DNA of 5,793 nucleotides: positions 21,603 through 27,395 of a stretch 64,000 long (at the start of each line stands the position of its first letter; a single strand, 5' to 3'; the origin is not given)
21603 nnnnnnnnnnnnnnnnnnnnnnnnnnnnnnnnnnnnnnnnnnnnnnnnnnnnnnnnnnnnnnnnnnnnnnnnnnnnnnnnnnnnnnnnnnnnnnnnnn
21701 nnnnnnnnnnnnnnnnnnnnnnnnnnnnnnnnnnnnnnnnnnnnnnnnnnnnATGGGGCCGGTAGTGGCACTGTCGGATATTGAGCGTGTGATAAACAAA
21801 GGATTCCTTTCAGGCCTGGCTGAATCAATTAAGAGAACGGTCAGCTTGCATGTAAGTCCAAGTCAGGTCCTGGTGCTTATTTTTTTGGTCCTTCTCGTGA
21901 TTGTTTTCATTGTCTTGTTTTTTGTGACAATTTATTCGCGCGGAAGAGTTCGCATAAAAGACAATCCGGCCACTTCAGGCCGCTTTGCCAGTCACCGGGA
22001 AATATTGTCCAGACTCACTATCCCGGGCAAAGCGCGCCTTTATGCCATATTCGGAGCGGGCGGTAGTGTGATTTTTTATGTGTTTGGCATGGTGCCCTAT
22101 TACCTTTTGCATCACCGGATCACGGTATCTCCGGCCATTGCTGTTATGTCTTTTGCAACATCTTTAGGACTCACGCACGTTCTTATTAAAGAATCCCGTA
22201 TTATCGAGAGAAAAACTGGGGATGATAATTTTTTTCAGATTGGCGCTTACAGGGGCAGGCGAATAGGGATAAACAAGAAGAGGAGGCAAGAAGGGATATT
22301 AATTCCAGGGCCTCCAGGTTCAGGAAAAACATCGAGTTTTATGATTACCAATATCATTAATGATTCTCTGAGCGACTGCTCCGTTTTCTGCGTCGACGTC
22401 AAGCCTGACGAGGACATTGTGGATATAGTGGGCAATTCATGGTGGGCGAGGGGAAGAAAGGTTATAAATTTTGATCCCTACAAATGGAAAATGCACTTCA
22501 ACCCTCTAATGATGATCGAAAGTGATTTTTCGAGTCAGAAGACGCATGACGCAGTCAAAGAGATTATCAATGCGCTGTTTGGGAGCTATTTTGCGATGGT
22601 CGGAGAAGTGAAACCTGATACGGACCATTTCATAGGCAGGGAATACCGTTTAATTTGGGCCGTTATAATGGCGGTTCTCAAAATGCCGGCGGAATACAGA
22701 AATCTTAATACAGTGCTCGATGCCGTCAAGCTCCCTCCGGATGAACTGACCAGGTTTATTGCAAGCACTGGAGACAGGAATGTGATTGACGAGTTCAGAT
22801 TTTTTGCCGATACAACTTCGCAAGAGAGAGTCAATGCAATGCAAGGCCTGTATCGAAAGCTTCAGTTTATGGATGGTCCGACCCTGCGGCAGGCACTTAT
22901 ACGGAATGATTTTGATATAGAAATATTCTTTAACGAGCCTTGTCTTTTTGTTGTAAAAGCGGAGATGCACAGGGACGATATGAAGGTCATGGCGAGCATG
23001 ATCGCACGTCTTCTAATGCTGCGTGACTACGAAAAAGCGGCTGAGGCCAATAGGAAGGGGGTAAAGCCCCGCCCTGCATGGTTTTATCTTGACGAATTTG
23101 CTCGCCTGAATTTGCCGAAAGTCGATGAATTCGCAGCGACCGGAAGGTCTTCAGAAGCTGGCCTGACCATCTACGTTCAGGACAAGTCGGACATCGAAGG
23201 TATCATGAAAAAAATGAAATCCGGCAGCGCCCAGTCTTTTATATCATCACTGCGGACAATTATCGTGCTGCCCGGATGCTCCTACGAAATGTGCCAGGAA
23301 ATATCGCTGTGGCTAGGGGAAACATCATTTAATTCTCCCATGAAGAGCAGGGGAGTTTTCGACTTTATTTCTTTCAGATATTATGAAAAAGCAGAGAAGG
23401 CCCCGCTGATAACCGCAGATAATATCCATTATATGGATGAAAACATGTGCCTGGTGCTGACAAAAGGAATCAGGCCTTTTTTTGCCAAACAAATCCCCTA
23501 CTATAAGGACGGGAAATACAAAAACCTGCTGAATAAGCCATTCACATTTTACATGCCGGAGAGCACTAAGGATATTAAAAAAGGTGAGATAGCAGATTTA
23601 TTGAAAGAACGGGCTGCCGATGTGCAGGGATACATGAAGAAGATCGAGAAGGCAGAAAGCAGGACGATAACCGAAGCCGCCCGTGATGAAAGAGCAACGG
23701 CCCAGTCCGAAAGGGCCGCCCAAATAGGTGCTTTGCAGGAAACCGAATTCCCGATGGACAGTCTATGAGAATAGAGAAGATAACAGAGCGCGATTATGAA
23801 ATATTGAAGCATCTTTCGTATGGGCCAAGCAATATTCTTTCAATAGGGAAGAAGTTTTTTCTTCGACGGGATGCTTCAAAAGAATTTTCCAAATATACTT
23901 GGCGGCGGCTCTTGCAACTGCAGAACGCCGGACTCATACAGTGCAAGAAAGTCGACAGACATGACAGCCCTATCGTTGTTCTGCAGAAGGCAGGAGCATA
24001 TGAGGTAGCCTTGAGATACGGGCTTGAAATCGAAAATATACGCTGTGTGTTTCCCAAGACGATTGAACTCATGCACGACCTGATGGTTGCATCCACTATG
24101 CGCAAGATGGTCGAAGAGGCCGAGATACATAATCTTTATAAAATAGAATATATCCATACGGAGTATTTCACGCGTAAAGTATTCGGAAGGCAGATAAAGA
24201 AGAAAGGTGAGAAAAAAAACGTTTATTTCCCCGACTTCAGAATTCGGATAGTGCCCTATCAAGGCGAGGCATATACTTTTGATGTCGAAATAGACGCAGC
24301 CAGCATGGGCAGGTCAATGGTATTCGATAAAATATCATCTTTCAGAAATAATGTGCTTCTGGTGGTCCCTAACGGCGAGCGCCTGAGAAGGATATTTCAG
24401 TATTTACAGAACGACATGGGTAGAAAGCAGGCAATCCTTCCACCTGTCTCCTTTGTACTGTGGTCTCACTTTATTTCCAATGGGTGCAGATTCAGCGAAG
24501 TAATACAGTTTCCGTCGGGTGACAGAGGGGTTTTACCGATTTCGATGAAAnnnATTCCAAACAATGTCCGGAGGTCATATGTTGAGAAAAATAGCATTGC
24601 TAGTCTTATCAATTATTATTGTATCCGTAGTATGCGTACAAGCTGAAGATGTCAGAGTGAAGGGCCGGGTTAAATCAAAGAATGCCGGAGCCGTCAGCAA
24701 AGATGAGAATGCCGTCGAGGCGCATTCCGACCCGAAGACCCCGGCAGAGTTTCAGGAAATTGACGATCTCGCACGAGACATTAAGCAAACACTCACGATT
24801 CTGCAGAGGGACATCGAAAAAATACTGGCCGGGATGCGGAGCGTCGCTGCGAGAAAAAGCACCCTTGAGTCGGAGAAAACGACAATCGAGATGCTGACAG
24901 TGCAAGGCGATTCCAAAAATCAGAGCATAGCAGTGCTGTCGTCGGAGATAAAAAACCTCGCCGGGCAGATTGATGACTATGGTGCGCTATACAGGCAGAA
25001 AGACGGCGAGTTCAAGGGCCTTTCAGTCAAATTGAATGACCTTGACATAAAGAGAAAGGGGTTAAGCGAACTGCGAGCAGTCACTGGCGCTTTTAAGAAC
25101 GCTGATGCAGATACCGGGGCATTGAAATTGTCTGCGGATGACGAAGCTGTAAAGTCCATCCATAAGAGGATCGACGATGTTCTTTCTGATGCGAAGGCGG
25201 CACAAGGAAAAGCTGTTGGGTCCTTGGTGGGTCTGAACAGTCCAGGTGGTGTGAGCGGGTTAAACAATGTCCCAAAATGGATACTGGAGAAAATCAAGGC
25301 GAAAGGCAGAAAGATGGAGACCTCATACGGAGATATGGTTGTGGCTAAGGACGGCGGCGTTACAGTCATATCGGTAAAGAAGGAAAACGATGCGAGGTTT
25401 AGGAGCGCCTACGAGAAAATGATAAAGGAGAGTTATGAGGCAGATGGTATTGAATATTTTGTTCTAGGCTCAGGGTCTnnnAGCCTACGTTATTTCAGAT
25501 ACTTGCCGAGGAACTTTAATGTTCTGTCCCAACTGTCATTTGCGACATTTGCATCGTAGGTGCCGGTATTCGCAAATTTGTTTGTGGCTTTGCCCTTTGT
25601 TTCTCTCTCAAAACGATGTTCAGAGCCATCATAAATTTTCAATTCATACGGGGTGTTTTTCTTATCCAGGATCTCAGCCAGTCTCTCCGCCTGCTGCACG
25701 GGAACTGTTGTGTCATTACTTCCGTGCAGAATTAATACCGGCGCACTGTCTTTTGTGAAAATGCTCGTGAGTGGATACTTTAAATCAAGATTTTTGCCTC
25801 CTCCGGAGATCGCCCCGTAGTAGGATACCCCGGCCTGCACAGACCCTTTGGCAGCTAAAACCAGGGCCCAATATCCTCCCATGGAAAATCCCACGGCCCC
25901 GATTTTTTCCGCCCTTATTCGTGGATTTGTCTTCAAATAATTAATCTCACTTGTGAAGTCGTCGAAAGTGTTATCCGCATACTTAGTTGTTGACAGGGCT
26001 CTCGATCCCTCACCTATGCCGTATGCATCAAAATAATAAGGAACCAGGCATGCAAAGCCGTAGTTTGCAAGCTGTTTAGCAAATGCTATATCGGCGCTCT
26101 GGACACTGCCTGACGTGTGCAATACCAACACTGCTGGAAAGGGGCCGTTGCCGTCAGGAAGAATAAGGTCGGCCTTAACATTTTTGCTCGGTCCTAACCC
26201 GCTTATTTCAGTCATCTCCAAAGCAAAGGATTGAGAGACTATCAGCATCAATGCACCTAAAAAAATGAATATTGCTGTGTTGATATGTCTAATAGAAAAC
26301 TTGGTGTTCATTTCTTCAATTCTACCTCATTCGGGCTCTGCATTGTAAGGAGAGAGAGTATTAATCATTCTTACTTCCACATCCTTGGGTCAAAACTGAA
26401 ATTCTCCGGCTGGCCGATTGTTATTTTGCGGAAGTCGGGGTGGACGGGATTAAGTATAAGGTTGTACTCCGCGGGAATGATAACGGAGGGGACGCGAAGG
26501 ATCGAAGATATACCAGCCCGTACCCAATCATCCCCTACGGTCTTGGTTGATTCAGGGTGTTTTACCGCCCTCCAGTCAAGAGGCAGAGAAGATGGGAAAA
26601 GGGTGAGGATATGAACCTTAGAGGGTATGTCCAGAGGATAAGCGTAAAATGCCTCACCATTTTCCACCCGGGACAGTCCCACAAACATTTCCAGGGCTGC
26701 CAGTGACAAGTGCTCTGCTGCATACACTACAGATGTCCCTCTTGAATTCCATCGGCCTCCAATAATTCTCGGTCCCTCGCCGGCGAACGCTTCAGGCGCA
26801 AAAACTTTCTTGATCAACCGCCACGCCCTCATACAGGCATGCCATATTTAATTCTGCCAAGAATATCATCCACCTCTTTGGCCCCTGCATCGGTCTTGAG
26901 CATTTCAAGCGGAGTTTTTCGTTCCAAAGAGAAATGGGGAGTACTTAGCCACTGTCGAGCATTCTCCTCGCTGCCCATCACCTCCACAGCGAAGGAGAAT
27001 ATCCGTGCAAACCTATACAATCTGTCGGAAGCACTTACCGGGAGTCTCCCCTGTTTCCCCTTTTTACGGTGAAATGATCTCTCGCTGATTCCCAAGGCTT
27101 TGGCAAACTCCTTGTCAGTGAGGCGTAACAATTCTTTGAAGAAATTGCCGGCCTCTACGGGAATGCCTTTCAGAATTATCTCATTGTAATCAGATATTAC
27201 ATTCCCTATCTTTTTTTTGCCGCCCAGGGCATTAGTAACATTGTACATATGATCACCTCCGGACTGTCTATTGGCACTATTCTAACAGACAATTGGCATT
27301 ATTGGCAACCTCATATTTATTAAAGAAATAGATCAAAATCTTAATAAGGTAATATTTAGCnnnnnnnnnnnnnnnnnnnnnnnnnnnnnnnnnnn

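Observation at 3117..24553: Chimeric type IV pilus / F-G-type T4SS transfer block without a recognisable envelope-spanning core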

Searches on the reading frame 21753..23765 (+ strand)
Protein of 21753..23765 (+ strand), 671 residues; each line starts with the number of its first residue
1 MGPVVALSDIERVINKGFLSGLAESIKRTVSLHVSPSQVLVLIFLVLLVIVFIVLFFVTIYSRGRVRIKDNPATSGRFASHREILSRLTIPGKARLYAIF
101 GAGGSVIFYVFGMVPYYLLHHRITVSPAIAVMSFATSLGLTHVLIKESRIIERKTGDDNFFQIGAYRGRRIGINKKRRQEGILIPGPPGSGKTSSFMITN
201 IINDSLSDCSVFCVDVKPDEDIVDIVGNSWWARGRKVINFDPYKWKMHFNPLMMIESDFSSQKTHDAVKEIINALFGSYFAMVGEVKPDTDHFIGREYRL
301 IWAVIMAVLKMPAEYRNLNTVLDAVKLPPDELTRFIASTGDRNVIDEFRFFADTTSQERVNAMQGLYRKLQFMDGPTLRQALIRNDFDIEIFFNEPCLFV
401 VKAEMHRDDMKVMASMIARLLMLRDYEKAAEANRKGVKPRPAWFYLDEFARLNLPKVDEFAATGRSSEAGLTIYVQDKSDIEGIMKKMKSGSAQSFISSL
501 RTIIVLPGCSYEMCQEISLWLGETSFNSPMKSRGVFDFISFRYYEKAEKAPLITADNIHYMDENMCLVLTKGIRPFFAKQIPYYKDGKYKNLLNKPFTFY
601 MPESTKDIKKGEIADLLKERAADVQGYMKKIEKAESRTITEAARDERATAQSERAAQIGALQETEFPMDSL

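Call 4: search_protein_families(library=pfam, max_evalue=0.01, proteins=[window:21753-23765:+])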
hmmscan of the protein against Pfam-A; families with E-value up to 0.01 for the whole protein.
window:21753-23765:+ (671 aa): 3 families
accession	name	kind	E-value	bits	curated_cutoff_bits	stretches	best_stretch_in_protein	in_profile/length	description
PF02534.20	T4SS-DNA_transf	-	1.5e-32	113.5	20.1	1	148-596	18-458/468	Type IV secretory system Conjugative DNA transfer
PF12696.13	TraG-D_C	-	8.1e-11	42.4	22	1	443-562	3-125/126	TraM recognition site of TraD and TraG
PF10412.15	TrwB_AAD_bind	-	1.4e-05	24.6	20.5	1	437-569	241-374/387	Type IV secretion-system coupling protein DNA-binding domain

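Call 11: search_protein_families(library=ncbifam, max_evalue=0.01, proteins=[window:21753-23765:+])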
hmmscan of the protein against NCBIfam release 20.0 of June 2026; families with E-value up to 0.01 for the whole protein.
window:21753-23765:+ (671 aa): 6 families
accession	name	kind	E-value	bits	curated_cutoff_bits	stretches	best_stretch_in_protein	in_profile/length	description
NF045973.1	conju_CD1115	equivalog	1.6e-31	109.7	250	1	175-584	20-436/442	VirD4-like conjugal transfer protein, CD1115 family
NF010424.0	PRK13850.1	equivalog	1.2e-12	46.9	681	1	375-653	327-596/670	type IV secretion system ATPase VirD4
NF041326.1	Bacteroid_MobC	subfamily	4.8e-07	28.5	900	1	179-482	199-498/655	conjugal transfer protein MobC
NF010450.0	PRK13876.1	subfamily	2.8e-05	22.5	674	1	549-655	509-615/667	IncP-type conjugal transfer protein TraG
NF010394.0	PRK13822.1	subfamily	0.0019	17.1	443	0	192-331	237-369/643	conjugal transfer coupling protein TraG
TIGR03743.1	SXT_TraD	subfamily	0.0055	15.2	366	0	436-531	482-575/636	conjugative transfer system coupling protein TraD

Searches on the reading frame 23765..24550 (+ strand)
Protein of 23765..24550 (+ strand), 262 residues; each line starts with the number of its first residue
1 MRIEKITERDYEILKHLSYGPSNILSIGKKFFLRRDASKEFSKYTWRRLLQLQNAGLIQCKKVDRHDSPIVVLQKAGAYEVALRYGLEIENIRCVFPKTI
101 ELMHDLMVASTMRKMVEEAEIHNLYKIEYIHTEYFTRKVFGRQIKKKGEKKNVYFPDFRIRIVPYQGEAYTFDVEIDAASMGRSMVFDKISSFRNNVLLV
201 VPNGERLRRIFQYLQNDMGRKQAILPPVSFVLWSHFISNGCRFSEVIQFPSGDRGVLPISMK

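Call 4: search_protein_families(library=pfam, max_evalue=0.01, proteins=[window:23765-24550:+])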
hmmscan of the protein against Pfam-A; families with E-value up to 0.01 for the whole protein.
window:23765-24550:+ (262 aa): 0 families

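Call 10: search_protein_families(library=ncbifam, max_evalue=0.1, proteins=[window:23765-24550:+])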
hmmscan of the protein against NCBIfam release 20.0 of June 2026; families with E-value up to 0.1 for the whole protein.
window:23765-24550:+ (262 aa): 1 family
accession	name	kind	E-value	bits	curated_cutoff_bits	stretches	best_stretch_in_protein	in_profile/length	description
NF047785.1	respo_reg_MadR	equivalog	0.077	12.3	300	0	4-40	147-182/209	MadR family response regulator transcription factor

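Call 19: search_protein_families(library=pfam, max_evalue=10, proteins=[window:23765-24550:+])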
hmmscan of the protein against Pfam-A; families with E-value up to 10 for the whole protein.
window:23765-24550:+ (262 aa): 0 families

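Call 53: search_protein_representatives(protein=window:23765-24550:+)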
Query: 262 residues. Proteins with E-value up to 0.001 (for the whole library): 94; up to 1e-10: 51; up to 1e-30: 7. The best 94 are listed.
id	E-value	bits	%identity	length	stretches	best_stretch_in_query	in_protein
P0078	1.3e-85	303.3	59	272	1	1-259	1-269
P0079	1.2e-66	241.1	47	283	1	2-260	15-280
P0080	6.2e-56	206.0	46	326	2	39-260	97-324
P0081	7.3e-46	173.0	85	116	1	1-95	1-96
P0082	1.7e-44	168.5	85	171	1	170-262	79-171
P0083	6.1e-40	153.6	33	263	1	4-258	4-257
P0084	1.6e-34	135.9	38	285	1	3-253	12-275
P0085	6.9e-29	117.4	38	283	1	1-259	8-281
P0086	1.2e-28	116.6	35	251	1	6-225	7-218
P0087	8.4e-23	97.5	35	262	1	7-225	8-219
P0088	1.2e-22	97.0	33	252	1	6-221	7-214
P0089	1.2e-22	97.0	51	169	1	2-118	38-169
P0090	1.5e-21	93.4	36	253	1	6-225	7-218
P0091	3.3e-18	82.4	26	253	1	8-251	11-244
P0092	2.5e-17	79.6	32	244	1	9-238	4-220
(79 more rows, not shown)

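Call 57: search_protein_families(library=pfam, alignment_id=A4, max_evalue=0.01)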
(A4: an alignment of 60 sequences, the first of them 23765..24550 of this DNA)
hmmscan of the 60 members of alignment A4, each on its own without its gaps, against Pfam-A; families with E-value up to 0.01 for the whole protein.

A. member 1, window:23765-24550:+ (262 aa): 0 families

B. families by the number of members that match (of 60 scanned): 9 families
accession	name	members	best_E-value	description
PF13814.12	Replic_Relax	31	4.3e-14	Replication-relaxation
PF01638.23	HxlR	1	2.6e-05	HxlR-like helix-turn-helix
PF01475.25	FUR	1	0.0021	Ferric uptake regulator family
PF08979.16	DUF1894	1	0.0026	Domain of unknown function (DUF1894)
PF21100.3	MCM_C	1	0.0035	MCM protein C-terminal winged helix-turn-helix domain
PF25213.1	HVO_A0261_N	1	0.0044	HVO_A0261 N-terminal domain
PF21524.3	SAMD1_WH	1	0.0055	SAM domain-containing protein 1, WH domain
PF08461.16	HTH_12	1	0.0067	Ribonuclease R winged-helix domain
PF22665.2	DUF6293_C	1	0.0087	DUF6293 C-terminal winged helix domain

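Call 67: search_solved_structures(query=A4, max_evalue=1)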
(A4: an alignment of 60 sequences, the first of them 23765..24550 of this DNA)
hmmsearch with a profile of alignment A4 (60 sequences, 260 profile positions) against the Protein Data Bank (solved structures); distinct sequences matched with E-value up to 1: 48.
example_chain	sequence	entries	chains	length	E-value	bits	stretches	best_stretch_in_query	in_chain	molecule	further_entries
5hs7_A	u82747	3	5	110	0.00025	23.5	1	17-85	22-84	HTH-type transcriptional regulator YodB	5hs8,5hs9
8ylh_A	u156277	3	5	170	0.0036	19.7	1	44-98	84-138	Regulatory protein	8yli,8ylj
3elk_A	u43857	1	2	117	0.0055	19.1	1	15-91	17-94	Putative transcriptional regulator TA0346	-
3bj6_A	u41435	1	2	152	0.012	18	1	43-87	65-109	Transcriptional regulator, MarR family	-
7dvn_A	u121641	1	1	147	0.025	17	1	43-86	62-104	MarR family transcriptional regulator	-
5yi0_B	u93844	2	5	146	0.043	16.2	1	10-90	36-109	Zinc transport transcriptional regulator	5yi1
5yhy_A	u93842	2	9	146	0.055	15.8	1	17-90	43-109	Zinc transport transcriptional regulator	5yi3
5yhz_A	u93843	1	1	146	0.058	15.8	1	21-90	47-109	Zinc transport transcriptional regulator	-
5yhx_A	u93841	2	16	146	0.063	15.7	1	23-90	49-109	Zinc transport transcriptional regulator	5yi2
6fi9_A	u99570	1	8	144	0.067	15.6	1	9-90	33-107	Transcriptional regulator ZitR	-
3kp2_A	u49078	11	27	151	0.068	15.5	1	40-89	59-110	Transcriptional regulator TcaR | TcaR transcription regulator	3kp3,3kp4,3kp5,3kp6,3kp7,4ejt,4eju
5k5o_A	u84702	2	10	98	0.069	15.5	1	5-98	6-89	AspA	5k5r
5fci_C0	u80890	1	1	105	0.08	15.3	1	35-94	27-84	40S ribosomal protein S10-A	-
6woo_KK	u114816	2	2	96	0.082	15.3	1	35-93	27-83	eS10 | Small ribosomal subunit protein eS10A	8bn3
1yg2_A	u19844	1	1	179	0.086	15.2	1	17-91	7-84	gene activator AphA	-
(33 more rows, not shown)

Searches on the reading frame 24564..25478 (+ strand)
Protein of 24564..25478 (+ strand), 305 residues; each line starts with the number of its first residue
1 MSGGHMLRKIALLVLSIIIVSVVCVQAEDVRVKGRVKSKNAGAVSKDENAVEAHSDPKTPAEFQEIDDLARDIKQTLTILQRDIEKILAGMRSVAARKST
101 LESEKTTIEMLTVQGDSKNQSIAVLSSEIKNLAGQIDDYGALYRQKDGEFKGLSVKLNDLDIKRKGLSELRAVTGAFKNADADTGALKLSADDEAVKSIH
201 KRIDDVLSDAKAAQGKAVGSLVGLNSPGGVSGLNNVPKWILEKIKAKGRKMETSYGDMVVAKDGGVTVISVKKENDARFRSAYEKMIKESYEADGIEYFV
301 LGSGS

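Call 10: search_protein_families(library=ncbifam, max_evalue=0.1, proteins=[window:24564-25478:+])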
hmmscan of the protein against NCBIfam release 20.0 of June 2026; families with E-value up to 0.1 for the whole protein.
window:24564-25478:+ (305 aa): 7 families
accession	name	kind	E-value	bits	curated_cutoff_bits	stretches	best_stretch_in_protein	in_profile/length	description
NF045487.1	ASRP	equivalog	0.00036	19.3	300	1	53-169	148-263/593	archaea-specific SMC-related protein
TIGR04523.1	Mplasa_alph_rch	subfamily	0.00061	17.8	270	1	96-169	356-433/745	helix-rich protein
NF003034.1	PRK03918.1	equivalog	0.00066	17.8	700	1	64-209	189-336/878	DNA double-strand break repair ATPase Rad50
NF052320.1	Cbp1_fam_LP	subfamily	0.005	16.4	90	1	39-133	58-150/286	Cbp1 family collagen-binding glycoprotein adhesin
NF033885.1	conj_TraP_IncI1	equivalog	0.0098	15.6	135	1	9-137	16-138/217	conjugal transfer protein TraP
NF006542.0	PRK09039.1-1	equivalog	0.034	13.1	388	1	64-191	53-185/627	peptidoglycan -binding protein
NF047515.1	SpiroCoCo_C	equivalog_domain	0.038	13.2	125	1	72-152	118-184/313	SpiroCoCo family coiled-coil protein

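Call 17: search_protein_families(library=pfam, max_evalue=0.001, proteins=[window:24564-25478:+])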
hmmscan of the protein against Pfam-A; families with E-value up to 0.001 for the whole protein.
window:24564-25478:+ (305 aa): 0 families

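Call 19: search_protein_families(library=pfam, max_evalue=10, proteins=[window:24564-25478:+])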
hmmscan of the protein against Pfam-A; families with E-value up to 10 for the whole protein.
window:24564-25478:+ (305 aa): 5 families
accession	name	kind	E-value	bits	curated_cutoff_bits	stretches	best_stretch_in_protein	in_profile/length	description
PF23203.1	KIF21A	-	0.079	13.1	28.5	1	74-137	26-86/161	KIF21A-like domain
PF21477.3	FERM_C_FAK1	-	0.099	13.6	27.7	1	91-147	40-96/99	FAK1/PYK2, FERM domain C-lobe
PF24956.1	Msl2-3_C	-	0.16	12.6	29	1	83-125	16-58/87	Mechanosensitive ion channel protein 2/3 C-terminal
PF09969.14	DUF2203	-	0.21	12.7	24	1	74-145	9-78/122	Uncharacterized conserved protein (DUF2203)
PF07851.19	TMEM120A-B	-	0.23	11.1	29.8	1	61-151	9-97/324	TMEM120A/B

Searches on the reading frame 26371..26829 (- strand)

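Call 17: search_protein_families(library=pfam, max_evalue=0.001, proteins=[window:26371-26829:-])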
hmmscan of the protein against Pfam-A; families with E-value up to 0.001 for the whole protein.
window:26371-26829:- (152 aa): 1 family
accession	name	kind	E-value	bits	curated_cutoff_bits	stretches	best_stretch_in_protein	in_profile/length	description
PF08808.17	RES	-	4.7e-26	92.1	23.2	1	2-147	2-157/157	RES domain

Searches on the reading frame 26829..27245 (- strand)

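Call 17: search_protein_families(library=pfam, max_evalue=0.001, proteins=[window:26829-27245:-])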
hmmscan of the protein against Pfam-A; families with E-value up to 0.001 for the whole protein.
window:26829-27245:- (138 aa): 2 families
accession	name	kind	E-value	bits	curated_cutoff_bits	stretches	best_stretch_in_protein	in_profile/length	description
PF09722.15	Xre_MbcA_ParS_C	-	2.1e-15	56.9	24.5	1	86-135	2-51/51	Antitoxin Xre/MbcA/ParS C-terminal toxin-binding domain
PF20432.4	Xre-like-HTH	-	1.3e-13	51.4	25.8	1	21-81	3-63/63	Antitoxin Xre-like helix-turn-helix domain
